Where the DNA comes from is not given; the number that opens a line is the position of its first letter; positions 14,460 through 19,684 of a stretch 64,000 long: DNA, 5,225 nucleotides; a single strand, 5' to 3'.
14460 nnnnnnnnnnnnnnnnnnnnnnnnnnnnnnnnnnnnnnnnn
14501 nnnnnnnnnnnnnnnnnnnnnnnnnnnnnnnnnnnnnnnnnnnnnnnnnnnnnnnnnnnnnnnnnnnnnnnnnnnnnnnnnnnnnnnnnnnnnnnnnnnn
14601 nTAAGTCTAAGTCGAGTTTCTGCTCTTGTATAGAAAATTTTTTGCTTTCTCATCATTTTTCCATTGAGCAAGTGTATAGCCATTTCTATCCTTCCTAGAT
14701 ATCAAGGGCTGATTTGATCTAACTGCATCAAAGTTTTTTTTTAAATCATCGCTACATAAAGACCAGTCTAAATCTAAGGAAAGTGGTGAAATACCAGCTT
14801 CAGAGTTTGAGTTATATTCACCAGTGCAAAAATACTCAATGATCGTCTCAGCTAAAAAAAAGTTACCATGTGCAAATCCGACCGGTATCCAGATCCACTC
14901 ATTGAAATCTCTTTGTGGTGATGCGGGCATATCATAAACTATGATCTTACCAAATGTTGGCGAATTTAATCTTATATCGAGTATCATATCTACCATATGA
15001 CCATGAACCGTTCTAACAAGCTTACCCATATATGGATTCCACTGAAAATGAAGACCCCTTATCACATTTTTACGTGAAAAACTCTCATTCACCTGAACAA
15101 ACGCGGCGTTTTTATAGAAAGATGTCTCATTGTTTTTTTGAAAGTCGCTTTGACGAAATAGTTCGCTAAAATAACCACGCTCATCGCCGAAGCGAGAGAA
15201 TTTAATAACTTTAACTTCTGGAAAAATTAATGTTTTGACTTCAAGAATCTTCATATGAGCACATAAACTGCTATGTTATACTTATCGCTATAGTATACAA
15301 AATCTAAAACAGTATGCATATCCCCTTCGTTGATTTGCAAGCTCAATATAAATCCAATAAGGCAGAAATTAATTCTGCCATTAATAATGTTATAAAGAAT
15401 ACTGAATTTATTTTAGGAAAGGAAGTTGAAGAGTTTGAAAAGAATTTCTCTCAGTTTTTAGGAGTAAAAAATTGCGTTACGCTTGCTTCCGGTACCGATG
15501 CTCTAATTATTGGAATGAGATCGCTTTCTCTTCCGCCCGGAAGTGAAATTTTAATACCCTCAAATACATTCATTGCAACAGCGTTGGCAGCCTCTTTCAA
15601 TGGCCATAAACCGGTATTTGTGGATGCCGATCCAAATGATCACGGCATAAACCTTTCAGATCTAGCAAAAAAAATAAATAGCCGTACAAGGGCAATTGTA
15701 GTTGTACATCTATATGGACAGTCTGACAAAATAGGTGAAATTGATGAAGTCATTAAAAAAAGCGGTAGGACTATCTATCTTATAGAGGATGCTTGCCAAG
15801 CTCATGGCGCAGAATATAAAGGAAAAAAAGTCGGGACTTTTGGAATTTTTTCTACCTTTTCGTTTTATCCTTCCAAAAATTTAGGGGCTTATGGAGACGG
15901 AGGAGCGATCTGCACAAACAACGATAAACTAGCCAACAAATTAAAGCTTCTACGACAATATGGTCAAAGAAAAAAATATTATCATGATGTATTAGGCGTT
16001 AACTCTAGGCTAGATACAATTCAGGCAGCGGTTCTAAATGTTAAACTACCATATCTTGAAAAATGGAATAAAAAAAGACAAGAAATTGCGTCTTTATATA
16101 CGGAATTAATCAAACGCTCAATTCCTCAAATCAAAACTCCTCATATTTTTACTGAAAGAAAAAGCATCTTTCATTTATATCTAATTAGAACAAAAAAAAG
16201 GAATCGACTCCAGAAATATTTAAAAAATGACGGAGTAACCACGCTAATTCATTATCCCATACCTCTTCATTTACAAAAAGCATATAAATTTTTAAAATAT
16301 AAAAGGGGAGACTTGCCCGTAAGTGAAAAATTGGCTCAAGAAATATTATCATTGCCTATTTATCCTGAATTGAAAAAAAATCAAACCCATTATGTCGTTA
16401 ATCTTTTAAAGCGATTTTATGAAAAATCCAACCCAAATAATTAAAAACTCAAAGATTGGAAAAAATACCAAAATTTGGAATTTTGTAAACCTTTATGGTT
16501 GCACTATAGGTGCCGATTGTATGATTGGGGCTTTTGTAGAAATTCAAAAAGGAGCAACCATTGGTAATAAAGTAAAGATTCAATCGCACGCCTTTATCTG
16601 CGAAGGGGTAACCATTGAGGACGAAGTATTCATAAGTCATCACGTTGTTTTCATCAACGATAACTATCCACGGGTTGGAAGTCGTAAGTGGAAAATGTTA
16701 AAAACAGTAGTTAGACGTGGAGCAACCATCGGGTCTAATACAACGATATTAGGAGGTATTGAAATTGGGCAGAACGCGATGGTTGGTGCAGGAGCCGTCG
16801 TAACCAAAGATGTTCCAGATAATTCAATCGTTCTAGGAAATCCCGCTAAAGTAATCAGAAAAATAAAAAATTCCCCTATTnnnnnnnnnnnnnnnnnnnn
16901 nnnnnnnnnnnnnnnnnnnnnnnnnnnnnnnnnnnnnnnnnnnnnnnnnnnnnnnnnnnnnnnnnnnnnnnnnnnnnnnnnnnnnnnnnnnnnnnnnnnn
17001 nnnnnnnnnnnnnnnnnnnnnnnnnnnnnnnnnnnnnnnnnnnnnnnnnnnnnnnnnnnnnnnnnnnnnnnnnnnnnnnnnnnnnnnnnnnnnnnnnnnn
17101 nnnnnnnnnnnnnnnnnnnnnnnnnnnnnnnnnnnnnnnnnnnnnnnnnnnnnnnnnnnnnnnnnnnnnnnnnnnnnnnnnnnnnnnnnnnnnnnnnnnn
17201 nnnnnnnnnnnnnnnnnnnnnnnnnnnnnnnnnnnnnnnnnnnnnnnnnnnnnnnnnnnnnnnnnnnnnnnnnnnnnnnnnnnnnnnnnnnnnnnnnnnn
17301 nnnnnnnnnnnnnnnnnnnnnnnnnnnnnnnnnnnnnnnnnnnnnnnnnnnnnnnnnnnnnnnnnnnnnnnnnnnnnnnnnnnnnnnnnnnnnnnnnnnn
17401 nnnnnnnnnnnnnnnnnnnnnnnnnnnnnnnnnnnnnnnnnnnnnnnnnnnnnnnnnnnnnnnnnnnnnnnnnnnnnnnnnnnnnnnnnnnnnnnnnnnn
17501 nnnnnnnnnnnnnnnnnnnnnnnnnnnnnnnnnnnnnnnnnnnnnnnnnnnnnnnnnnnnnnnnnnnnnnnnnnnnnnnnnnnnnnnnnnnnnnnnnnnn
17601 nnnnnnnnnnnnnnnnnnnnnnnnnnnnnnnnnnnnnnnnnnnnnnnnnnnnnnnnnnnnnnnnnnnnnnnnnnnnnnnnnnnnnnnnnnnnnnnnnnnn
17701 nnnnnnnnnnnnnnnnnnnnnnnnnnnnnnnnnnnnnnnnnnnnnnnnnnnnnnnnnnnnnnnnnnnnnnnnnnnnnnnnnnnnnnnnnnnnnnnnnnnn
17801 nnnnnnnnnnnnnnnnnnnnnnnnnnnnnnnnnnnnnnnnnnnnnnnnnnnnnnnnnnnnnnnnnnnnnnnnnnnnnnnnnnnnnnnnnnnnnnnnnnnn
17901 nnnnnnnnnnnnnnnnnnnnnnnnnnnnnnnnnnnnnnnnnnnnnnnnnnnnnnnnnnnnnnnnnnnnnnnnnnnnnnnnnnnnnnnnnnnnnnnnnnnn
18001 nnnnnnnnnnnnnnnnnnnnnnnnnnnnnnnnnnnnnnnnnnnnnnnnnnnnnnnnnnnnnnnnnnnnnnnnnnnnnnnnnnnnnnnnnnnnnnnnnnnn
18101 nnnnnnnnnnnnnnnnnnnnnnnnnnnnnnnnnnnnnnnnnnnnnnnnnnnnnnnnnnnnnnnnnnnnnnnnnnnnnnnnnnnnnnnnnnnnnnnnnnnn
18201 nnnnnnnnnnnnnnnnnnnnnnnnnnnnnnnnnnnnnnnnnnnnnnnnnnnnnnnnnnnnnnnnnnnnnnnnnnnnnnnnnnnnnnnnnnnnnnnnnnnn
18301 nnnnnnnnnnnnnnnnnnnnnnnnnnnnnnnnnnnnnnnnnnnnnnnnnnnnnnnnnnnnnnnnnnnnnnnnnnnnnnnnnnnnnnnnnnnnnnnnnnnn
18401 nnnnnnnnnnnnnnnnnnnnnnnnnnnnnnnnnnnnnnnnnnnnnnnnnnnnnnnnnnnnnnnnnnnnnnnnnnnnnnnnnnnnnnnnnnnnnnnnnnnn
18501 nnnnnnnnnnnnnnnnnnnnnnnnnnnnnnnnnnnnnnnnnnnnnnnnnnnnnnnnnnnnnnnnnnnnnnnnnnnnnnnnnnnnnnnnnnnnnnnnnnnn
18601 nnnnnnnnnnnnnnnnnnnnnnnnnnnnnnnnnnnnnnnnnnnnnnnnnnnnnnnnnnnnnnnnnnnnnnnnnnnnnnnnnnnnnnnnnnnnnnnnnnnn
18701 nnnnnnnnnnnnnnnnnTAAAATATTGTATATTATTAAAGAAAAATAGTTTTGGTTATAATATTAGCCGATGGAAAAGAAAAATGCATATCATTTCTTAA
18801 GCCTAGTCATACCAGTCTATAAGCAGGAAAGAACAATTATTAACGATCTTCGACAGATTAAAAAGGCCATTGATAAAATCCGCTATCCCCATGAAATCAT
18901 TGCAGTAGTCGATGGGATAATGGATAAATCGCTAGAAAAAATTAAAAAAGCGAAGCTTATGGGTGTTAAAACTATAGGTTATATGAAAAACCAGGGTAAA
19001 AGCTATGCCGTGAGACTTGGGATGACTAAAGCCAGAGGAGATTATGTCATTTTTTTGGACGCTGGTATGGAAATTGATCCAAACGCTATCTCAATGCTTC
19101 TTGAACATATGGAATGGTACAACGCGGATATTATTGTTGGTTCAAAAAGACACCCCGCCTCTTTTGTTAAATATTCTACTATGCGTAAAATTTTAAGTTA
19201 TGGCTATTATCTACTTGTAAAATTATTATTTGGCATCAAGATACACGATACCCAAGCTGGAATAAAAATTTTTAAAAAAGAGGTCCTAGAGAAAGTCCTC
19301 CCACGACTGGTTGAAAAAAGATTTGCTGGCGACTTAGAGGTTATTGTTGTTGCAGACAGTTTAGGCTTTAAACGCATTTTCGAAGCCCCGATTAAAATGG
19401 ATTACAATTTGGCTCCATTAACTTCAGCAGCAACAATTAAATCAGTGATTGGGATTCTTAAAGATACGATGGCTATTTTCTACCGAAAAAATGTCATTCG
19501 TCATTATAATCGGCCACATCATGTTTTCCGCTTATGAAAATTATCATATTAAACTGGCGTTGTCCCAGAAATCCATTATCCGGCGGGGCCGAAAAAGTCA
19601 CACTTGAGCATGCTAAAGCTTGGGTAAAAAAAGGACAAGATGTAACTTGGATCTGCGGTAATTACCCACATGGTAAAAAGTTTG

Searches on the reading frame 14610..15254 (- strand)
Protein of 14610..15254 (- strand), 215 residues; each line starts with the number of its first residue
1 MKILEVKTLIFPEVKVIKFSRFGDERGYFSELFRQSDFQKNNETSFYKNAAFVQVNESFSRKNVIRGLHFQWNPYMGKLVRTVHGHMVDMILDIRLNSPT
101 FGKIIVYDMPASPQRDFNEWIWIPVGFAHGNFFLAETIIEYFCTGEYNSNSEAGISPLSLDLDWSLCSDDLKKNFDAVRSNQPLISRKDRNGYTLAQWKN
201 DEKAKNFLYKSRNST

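Call 86: search_protein_families(library=pfam, proteins=[window:14610-15254:-], max_evalue=0.0001)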
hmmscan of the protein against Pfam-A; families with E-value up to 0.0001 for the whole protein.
window:14610-15254:- (215 aa): 1 family
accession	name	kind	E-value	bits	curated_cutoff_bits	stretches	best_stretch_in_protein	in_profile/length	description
PF00908.23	dTDP_sugar_isom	-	1.2e-39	136.2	27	1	11-196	4-167/168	dTDP-4-dehydrorhamnose 3,5-epimerase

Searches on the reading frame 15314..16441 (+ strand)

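Call 86: search_protein_families(library=pfam, proteins=[window:15314-16441:+], max_evalue=0.0001)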
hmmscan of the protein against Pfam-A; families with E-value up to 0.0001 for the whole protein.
window:15314-16441:+ (376 aa): 2 families
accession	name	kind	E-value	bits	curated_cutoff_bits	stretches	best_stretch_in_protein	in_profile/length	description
PF01041.23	DegT_DnrJ_EryC1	-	1.3e-111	373.7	19.8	1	15-365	3-359/360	DegT/DnrJ/EryC1/StrS aminotransferase family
PF00155.27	Aminotran_1_2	-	2.9e-09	37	19.7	1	38-130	44-152/361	Aminotransferase class I and II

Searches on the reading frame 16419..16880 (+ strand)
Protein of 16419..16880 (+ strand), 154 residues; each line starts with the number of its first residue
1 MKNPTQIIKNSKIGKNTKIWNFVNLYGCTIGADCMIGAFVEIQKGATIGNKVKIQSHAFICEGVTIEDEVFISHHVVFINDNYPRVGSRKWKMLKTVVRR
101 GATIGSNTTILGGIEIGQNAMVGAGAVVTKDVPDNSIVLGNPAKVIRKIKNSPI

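Call 86: search_protein_families(library=pfam, proteins=[window:16419-16880:+], max_evalue=0.0001)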
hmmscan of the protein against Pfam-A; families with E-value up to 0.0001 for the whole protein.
window:16419-16880:+ (154 aa): 3 families
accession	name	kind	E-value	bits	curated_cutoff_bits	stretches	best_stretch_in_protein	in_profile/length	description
PF00132.30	Hexapep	-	8e-25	85.9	27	3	96-130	2-36/36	Bacterial transferase hexapeptide (six repeats)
PF14602.12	Hexapep_2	-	4.4e-12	45.9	27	1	102-130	8-34/34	Hexapeptide repeat of succinyl-transferase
PF25084.1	LbH_EIF2B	-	4.9e-12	46.2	54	1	5-78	16-93/105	EIF2B subunit epsilon LbH domain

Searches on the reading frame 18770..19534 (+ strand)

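Call 87: search_protein_families(library=pfam, proteins=[window:18770-19534:+], max_evalue=0.0001)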
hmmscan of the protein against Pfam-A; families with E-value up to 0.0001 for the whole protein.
window:18770-19534:+ (255 aa): 2 families
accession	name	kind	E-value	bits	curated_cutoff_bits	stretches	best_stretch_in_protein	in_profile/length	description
PF00535.33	Glycos_transf_2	-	3e-22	79.8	23.3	1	11-176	1-167/168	Glycosyl transferase family 2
PF10111.15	Glyco_tranf_2_2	-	2e-05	24.7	27.3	1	11-102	1-94/276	Glycosyltransferase like family 2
